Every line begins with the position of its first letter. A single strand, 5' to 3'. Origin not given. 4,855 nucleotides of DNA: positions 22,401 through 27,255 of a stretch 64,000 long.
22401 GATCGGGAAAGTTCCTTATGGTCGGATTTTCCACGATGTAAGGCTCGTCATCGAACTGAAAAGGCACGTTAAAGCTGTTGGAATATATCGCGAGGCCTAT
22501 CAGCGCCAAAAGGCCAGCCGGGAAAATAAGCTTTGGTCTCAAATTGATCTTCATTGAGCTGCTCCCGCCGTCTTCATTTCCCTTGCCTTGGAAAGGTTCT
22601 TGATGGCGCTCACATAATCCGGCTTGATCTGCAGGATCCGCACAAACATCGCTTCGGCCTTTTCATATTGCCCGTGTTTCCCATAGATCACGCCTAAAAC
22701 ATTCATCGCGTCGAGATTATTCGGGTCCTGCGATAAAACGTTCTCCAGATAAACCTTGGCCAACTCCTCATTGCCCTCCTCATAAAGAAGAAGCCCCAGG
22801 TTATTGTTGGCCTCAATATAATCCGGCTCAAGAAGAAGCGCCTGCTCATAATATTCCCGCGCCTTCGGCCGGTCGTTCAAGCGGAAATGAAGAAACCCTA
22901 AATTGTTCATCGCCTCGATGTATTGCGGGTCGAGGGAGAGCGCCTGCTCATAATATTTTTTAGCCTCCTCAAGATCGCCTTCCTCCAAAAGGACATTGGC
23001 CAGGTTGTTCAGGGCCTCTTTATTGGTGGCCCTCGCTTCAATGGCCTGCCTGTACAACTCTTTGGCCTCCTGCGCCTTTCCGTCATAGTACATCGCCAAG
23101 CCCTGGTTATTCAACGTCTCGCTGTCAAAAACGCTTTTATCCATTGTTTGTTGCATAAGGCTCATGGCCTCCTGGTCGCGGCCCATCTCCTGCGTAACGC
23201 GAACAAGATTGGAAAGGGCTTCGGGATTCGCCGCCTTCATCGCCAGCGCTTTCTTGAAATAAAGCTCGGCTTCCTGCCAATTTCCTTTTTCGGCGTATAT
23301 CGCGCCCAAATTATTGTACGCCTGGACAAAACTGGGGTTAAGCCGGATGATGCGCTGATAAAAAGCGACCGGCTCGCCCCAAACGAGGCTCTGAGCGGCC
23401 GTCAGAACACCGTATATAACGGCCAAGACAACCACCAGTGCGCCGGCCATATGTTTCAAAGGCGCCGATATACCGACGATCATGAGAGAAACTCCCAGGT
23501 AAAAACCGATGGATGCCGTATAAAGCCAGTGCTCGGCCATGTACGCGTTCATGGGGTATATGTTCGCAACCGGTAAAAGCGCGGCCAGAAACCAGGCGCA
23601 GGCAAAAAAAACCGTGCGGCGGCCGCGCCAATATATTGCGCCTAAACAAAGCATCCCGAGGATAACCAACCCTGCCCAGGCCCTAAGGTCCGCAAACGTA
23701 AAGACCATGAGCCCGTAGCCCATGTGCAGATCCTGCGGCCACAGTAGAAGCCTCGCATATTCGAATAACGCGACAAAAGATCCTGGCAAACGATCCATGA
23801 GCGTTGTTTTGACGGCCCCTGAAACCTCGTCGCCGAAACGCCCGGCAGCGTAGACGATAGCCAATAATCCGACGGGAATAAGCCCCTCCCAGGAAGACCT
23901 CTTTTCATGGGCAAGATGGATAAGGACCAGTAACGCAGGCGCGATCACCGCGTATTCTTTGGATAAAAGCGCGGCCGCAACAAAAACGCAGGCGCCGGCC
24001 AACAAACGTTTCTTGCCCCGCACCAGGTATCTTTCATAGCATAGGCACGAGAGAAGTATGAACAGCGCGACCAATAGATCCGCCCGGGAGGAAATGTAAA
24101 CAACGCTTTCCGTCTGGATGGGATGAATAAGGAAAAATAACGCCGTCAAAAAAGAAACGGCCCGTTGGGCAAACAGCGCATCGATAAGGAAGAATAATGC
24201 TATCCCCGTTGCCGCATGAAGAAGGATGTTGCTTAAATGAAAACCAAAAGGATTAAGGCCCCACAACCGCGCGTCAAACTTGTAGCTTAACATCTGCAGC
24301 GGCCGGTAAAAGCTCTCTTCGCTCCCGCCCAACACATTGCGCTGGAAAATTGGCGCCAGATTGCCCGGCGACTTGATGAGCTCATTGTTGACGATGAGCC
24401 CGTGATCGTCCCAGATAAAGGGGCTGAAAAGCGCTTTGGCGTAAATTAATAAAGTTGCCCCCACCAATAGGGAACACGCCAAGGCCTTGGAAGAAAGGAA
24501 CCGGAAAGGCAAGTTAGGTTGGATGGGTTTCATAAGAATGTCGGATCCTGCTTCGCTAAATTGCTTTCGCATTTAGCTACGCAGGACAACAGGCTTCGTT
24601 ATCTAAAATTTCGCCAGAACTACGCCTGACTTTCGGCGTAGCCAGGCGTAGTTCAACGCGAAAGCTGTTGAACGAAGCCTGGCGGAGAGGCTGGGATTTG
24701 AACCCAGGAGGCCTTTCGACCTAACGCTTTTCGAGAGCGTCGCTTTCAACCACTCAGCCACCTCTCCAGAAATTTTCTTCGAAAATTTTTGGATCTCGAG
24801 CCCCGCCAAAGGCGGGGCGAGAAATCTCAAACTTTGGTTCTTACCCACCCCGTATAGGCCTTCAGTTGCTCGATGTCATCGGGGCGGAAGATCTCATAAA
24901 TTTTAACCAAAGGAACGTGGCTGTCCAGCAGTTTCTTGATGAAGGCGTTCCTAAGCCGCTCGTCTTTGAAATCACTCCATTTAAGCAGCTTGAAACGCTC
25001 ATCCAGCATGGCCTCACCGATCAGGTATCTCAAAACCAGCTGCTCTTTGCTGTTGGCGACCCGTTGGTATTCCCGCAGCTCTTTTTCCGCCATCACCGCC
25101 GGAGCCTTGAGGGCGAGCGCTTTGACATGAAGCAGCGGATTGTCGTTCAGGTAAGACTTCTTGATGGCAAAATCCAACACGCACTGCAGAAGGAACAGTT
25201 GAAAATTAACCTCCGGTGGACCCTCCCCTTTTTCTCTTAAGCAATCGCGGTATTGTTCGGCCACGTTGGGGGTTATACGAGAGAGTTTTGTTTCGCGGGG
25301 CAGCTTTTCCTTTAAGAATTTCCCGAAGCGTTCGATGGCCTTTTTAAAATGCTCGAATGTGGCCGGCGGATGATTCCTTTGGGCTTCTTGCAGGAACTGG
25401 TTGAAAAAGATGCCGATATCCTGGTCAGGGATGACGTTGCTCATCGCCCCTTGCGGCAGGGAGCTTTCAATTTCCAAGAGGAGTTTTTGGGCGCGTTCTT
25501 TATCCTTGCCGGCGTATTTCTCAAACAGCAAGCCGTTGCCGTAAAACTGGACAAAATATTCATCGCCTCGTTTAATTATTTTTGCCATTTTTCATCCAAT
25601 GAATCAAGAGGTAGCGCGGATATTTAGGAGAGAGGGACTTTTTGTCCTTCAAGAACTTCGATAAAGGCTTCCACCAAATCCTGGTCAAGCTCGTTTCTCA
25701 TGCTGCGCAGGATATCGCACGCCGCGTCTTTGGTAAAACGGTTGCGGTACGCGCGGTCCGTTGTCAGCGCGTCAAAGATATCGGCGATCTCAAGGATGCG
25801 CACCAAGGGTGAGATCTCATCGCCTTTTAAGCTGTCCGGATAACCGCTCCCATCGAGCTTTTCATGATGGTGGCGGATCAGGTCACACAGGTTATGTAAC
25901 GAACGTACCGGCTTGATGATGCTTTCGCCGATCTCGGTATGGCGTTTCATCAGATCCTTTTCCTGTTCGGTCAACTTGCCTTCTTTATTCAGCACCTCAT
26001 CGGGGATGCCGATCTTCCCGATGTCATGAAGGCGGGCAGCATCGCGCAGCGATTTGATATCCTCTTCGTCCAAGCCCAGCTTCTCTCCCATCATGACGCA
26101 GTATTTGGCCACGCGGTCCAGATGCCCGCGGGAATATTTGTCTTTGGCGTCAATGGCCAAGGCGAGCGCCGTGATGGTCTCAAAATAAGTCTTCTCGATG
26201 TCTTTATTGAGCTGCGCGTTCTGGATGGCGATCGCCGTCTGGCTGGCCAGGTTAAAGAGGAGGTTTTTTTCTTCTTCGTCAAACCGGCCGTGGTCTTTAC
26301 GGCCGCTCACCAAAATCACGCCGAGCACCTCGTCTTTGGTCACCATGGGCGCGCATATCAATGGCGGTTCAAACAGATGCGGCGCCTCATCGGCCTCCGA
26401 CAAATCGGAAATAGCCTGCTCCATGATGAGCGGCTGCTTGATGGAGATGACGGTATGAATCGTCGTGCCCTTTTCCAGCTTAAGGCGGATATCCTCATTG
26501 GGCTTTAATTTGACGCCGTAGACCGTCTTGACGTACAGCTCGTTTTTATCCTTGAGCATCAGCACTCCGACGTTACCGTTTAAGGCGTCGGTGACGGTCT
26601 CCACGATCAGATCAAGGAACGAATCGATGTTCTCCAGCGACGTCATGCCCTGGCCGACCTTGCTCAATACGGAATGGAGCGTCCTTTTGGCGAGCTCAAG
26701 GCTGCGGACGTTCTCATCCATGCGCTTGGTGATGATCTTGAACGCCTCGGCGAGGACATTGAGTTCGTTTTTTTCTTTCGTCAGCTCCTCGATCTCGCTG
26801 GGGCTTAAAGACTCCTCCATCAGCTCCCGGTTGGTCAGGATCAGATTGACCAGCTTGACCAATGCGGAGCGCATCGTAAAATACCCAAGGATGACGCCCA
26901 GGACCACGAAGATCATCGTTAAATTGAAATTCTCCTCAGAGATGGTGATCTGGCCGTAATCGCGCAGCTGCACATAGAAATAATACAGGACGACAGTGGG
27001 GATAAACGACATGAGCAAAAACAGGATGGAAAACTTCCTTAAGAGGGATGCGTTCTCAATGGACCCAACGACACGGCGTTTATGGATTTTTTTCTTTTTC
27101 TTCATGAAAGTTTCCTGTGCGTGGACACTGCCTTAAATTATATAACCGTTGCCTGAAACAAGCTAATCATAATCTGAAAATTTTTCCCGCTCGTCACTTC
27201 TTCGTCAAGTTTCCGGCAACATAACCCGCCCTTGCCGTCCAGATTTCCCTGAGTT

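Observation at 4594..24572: Six GT-C-fold membrane glycosyltransferases with TPR domains bracket the giant Cys-rich protein: candidate protein O-glycosylation system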

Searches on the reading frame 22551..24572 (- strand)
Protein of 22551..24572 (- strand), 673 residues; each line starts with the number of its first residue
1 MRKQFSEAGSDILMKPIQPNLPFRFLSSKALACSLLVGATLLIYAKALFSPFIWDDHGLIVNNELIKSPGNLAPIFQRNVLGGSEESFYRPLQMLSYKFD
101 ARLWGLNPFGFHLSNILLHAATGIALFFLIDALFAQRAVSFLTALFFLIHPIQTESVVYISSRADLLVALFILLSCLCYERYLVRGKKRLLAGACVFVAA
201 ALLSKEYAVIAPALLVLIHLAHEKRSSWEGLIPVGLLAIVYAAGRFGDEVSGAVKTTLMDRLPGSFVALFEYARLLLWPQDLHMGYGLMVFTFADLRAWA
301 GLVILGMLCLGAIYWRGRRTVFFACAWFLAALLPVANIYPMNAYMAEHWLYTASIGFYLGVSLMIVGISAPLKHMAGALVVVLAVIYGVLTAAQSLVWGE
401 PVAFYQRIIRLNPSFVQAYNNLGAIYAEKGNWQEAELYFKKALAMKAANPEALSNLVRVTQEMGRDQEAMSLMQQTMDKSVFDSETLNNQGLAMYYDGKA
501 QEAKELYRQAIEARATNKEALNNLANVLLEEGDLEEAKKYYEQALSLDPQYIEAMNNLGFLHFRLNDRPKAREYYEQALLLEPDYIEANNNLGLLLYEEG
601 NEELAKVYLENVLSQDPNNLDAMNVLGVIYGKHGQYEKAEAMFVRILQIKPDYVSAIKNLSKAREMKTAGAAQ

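Call 3: search_protein_families(library=pfam, proteins=[window:22551-24572:-], max_evalue=0.01)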
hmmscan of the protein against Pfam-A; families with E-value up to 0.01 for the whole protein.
window:22551-24572:- (673 aa): 36 families (the best 25 are shown)
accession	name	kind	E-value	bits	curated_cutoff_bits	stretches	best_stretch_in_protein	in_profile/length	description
PF07719.23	TPR_2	-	6.5e-39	129.3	27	6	519-551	2-34/34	Tetratricopeptide repeat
PF00515.34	TPR_1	-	1.1e-37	126.7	27.8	5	519-551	2-34/34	Tetratricopeptide repeat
PF13431.12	TPR_17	-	2.5e-33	112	24.4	4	404-436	1-33/34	Tetratricopeptide repeat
PF14559.12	TPR_19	-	3.1e-32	111.1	25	4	528-586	1-59/68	Tetratricopeptide repeat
PF13181.12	TPR_8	-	3.2e-32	108.4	25.7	5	519-551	2-34/34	Tetratricopeptide repeat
PF13424.12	TPR_12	-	2.9e-31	107.9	30.1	4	520-579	5-72/77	Tetratricopeptide repeat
PF13374.12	TPR_10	-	6.6e-30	102.7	27.5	4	417-445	3-31/42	Tetratricopeptide repeat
PF13414.12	TPR_11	-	1.5e-24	85.8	26.8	4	526-565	2-41/42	TPR repeat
PF13432.12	TPR_16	-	4.6e-24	84.9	32.7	3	490-551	3-64/65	Tetratricopeptide repeat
PF13176.12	TPR_7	-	3.3e-20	70.8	27.9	2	418-446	1-31/36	Tetratricopeptide repeat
PF13428.12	TPR_14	-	2.6e-19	68.2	23.5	1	519-559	2-42/44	Tetratricopeptide repeat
PF13371.12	TPR_9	-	5.1e-17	62.1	35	2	559-622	2-65/73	Tetratricopeptide repeat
PF23914.1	TPR_CcmH_CycH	-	8.8e-16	58.6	42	2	557-650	55-151/158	Cytochrome c-type biogenesis protein H TPR domain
PF13174.12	TPR_6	-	2.4e-11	43.9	26.3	0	523-550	5-32/33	Tetratricopeptide repeat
PF25064.1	ARM_TT21_5th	-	6.1e-11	43.1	27.8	1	427-521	12-109/117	TT21 fifth ARM repeats domain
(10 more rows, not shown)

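Call 6: search_protein_families(library=ncbifam, proteins=[window:22551-24572:-], max_evalue=0.01)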
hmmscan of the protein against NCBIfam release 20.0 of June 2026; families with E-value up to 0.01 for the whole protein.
window:22551-24572:- (673 aa): 41 families (the best 25 are shown)
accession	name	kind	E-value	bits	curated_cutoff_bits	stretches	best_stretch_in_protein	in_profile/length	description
TIGR02917.1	PEP_TPR_lipo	equivalog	2.6e-32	111.6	312.2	1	408-656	48-297/899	XrtA/PEP-CTERM system TPR-repeat protein PrsT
TIGR02521.1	type_IV_pilW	equivalog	9.4e-30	103.9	154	3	528-663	41-178/234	type IV pilus biogenesis/stability protein PilW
NF033762.1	social_mot_Tgl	equivalog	2.7e-25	89.2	225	2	456-643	37-227/252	social motility TPR repeat lipoprotein Tgl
NF040959.1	MamA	equivalog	7.6e-24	84.3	200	2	455-603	42-190/204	magnetosome protein MamA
NF033758.1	gliding_GltE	equivalog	1.1e-18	67.4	225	2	488-661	90-263/411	adventurous gliding motility TPR repeat lipoprotein GltE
NF033920.0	C39_PA2778_fam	equivalog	1.3e-18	67.4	150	2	492-549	198-255/255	PA2778 family cysteine peptidase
NF047507.1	TPR_BatC_Lepto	exception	2.9e-17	62.9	175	3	487-562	61-140/214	TPR repeat-containing protein BatC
NF002725.1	PRK02603.1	equivalog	3.5e-16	59.7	143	4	490-562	41-116/173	photosystem I assembly protein Ycf3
TIGR03939.1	PGA_TPR_OMP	equivalog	5.1e-15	54.8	366.65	1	412-592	15-194/800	poly-beta-1,6 N-acetyl-D-glucosamine export porin PgaA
NF008391.2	PRK11189.1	equivalog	1.2e-13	51.3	250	2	537-618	84-165/297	lipoprotein NlpI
NF008520.0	PRK11447.1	equivalog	2.4e-12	45.5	858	2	413-572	268-438/1157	cellulose synthase complex outer membrane protein BcsC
TIGR00540.1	TPR_hemY_coli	hypoth_equivalog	3.4e-12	45.9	142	1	420-475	330-384/385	heme biosynthesis-associated TPR protein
TIGR02552.1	LcrH_SycD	equivalog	8e-12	45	104.8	2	485-579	19-113/136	SycD/LcrH family type III secretion system chaperone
NF008757.0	PRK11788.1-5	equivalog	3.9e-11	42.7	363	1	417-632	108-328/388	lipopolysaccharide assembly protein LapB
TIGR00990.1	3a0801s09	subfamily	1.4e-10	40.5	757.25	1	485-639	332-486/615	mitochondrial import receptor subunit TOM70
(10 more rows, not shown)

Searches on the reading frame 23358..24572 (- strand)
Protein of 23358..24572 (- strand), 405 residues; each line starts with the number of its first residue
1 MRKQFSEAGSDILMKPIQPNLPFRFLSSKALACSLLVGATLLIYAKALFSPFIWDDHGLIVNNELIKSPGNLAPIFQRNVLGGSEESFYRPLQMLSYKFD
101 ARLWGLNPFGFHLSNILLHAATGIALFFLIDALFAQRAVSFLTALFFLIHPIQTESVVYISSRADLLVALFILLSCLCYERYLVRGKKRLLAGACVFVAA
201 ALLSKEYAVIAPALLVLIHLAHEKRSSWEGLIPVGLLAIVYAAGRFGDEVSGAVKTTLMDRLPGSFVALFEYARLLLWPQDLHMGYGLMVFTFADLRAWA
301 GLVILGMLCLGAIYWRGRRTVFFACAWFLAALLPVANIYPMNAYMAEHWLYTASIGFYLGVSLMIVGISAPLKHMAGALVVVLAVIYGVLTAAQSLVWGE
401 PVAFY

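Call 8: search_protein_families(library=pfam, proteins=[window:23358-24572:-], max_evalue=10)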
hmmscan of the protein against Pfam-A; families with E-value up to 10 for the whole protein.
seq(405 aa): 1 family
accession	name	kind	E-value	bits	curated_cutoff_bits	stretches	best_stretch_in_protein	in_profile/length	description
PF13231.12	PMT_2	-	2.3e-07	31.6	26.1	1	101-239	14-149/160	Dolichyl-phosphate-mannose-protein mannosyltransferase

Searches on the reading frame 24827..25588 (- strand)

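Call 55: search_protein_families(library=pfam, proteins=[window:24827-25588:-], max_evalue=0.001)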
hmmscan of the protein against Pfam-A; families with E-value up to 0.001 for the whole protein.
window:24827-25588:- (253 aa): 1 family
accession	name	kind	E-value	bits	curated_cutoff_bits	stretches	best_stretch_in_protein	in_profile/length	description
PF13102.12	Phage_int_SAM_5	-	5.2e-07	30.4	22.3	1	61-152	5-93/98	Phage integrase SAM-like domain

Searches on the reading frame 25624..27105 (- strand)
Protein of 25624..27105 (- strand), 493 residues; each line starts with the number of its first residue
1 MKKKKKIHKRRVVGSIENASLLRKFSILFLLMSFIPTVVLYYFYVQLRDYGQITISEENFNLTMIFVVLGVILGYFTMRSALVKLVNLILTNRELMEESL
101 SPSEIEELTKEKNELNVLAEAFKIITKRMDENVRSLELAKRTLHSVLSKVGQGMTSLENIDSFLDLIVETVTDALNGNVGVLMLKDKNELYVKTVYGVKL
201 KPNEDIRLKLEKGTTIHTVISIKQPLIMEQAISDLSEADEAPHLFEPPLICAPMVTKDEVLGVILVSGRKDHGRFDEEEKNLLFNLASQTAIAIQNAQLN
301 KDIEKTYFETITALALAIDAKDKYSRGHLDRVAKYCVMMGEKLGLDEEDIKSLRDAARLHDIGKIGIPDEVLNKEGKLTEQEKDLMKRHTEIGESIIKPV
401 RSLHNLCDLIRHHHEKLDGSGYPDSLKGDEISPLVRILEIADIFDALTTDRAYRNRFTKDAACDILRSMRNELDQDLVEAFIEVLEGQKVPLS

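Call 55: search_protein_families(library=pfam, proteins=[window:25624-27105:-], max_evalue=0.001)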
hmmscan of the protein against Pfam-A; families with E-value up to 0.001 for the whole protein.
window:25624-27105:- (493 aa): 6 families
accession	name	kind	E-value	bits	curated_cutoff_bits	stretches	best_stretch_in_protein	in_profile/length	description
PF13487.12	HD_5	-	7.3e-40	136.9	27.2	1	317-476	6-169/170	HD domain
PF01966.28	HD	-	3.9e-21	75.9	22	1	328-446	4-115/116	HD domain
PF13185.12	GAF_2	-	1.3e-11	45.3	28.6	1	159-295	3-136/136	GAF domain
PF13492.12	GAF_3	-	1.9e-11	44.9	27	1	160-296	2-129/129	GAF domain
PF01590.32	GAF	-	8.1e-10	39.8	22.4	1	160-294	2-133/133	GAF domain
PF14093.11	DUF4271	-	0.00082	19.8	29.7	0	17-98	42-120/206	Domain of unknown function (DUF4271)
